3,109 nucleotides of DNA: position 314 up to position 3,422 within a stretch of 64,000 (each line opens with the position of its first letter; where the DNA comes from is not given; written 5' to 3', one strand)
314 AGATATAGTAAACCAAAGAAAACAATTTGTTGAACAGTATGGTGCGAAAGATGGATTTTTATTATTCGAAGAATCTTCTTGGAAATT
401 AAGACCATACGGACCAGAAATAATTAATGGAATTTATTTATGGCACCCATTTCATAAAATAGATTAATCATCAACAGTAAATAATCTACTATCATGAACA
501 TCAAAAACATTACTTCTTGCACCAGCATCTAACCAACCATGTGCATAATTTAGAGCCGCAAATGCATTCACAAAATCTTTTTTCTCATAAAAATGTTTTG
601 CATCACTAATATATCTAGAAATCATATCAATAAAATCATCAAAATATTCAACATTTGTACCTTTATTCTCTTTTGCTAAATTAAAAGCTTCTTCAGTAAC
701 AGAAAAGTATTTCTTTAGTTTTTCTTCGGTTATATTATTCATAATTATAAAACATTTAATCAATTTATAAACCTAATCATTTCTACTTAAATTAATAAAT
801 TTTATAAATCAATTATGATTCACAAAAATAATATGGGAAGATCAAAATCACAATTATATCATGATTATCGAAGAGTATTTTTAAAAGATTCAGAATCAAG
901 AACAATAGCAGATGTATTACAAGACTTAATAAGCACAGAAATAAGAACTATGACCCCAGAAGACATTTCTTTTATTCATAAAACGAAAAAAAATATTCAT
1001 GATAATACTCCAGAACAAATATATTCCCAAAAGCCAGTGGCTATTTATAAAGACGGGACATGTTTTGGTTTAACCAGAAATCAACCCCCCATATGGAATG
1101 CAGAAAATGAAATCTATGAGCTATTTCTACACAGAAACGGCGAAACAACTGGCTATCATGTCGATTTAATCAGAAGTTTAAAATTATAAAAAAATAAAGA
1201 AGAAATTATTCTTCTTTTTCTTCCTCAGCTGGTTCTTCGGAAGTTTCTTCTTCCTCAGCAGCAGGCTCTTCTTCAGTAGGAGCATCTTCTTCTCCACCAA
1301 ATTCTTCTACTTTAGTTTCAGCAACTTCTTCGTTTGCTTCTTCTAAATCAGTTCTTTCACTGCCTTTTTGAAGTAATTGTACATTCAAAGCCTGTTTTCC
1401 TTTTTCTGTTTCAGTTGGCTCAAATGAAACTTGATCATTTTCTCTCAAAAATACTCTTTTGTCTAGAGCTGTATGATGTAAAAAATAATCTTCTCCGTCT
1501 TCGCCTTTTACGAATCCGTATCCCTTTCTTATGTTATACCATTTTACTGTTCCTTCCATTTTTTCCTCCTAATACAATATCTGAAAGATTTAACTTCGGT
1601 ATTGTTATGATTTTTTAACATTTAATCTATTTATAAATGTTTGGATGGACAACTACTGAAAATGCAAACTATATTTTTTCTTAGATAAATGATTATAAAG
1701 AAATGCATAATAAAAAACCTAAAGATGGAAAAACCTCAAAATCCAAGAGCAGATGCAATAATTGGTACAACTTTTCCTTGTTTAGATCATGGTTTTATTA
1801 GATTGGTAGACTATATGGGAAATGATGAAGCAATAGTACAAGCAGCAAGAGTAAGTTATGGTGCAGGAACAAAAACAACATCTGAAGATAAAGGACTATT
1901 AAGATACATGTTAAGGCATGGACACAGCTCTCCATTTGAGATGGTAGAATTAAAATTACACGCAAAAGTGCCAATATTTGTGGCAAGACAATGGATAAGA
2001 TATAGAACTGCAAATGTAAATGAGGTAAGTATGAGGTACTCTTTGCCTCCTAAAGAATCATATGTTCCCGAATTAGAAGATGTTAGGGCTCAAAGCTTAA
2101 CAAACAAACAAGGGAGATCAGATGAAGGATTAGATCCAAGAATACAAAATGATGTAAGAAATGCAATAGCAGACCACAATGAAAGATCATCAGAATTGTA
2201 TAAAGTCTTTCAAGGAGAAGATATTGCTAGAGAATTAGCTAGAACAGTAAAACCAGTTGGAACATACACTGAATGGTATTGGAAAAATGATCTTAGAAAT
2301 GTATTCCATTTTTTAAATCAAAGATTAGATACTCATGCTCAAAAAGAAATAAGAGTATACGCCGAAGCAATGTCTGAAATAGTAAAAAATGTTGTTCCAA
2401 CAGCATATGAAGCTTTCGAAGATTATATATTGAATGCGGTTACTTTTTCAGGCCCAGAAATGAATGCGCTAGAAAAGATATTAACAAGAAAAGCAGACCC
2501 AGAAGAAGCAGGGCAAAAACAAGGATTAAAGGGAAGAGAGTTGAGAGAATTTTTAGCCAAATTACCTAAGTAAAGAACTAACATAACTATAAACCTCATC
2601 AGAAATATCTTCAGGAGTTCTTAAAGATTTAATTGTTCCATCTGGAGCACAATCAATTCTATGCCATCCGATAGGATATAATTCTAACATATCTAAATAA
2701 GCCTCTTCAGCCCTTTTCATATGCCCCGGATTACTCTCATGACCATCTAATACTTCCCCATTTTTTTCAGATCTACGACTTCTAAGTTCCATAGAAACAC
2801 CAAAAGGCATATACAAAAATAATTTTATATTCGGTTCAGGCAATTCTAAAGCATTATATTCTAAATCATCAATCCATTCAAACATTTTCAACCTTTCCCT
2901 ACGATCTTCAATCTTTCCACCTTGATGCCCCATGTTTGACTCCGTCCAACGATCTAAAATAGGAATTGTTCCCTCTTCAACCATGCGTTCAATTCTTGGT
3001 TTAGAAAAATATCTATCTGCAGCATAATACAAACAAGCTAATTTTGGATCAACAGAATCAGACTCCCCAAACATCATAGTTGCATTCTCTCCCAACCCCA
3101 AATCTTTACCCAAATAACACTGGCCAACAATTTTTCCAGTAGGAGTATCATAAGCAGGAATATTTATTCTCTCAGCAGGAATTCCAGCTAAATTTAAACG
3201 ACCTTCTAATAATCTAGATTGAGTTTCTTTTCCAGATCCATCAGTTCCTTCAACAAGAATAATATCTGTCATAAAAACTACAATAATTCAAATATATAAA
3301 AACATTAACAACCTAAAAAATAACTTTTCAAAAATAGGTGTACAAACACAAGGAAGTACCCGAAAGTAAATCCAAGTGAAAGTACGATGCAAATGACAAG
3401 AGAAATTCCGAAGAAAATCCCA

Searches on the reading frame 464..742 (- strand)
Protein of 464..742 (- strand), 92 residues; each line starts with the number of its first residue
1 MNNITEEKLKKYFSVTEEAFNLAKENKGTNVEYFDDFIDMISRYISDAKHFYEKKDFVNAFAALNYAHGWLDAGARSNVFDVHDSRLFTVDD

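Call 31: search_protein_families(library=pfam, proteins=[window:464-742:-], max_evalue=0.001)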
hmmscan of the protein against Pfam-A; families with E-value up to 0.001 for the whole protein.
window:464-742:- (92 aa): 1 family
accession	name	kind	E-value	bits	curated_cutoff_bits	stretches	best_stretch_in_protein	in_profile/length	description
PF04010.18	DUF357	-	6.8e-23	80.9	29.4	1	11-80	1-73/73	Protein of unknown function (DUF357)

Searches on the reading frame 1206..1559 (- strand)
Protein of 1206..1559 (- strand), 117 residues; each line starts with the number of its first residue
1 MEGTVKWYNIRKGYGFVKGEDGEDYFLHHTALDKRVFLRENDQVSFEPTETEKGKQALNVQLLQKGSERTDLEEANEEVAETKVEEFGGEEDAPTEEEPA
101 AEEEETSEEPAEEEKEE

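Call 31: search_protein_families(library=pfam, proteins=[window:1206-1559:-], max_evalue=0.001)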
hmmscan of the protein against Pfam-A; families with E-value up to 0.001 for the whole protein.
window:1206-1559:- (117 aa): 2 families
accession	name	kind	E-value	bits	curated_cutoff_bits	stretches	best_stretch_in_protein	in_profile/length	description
PF00313.28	CSD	-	1.6e-16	60.3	27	1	1-62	1-65/66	'Cold-shock' DNA-binding domain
PF08206.17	OB_RNB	-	0.00054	20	24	0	11-34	7-31/58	Ribonuclease B OB domain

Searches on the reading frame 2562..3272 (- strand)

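Call 31: search_protein_families(library=pfam, proteins=[window:2562-3272:-], max_evalue=0.001)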
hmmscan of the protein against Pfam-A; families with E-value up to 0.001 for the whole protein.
window:2562-3272:- (236 aa): 1 family
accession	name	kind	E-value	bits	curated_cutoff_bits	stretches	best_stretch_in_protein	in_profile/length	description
PF02223.23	Thymidylate_kin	-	5.4e-12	46.2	27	1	7-207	1-173/185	Thymidylate kinase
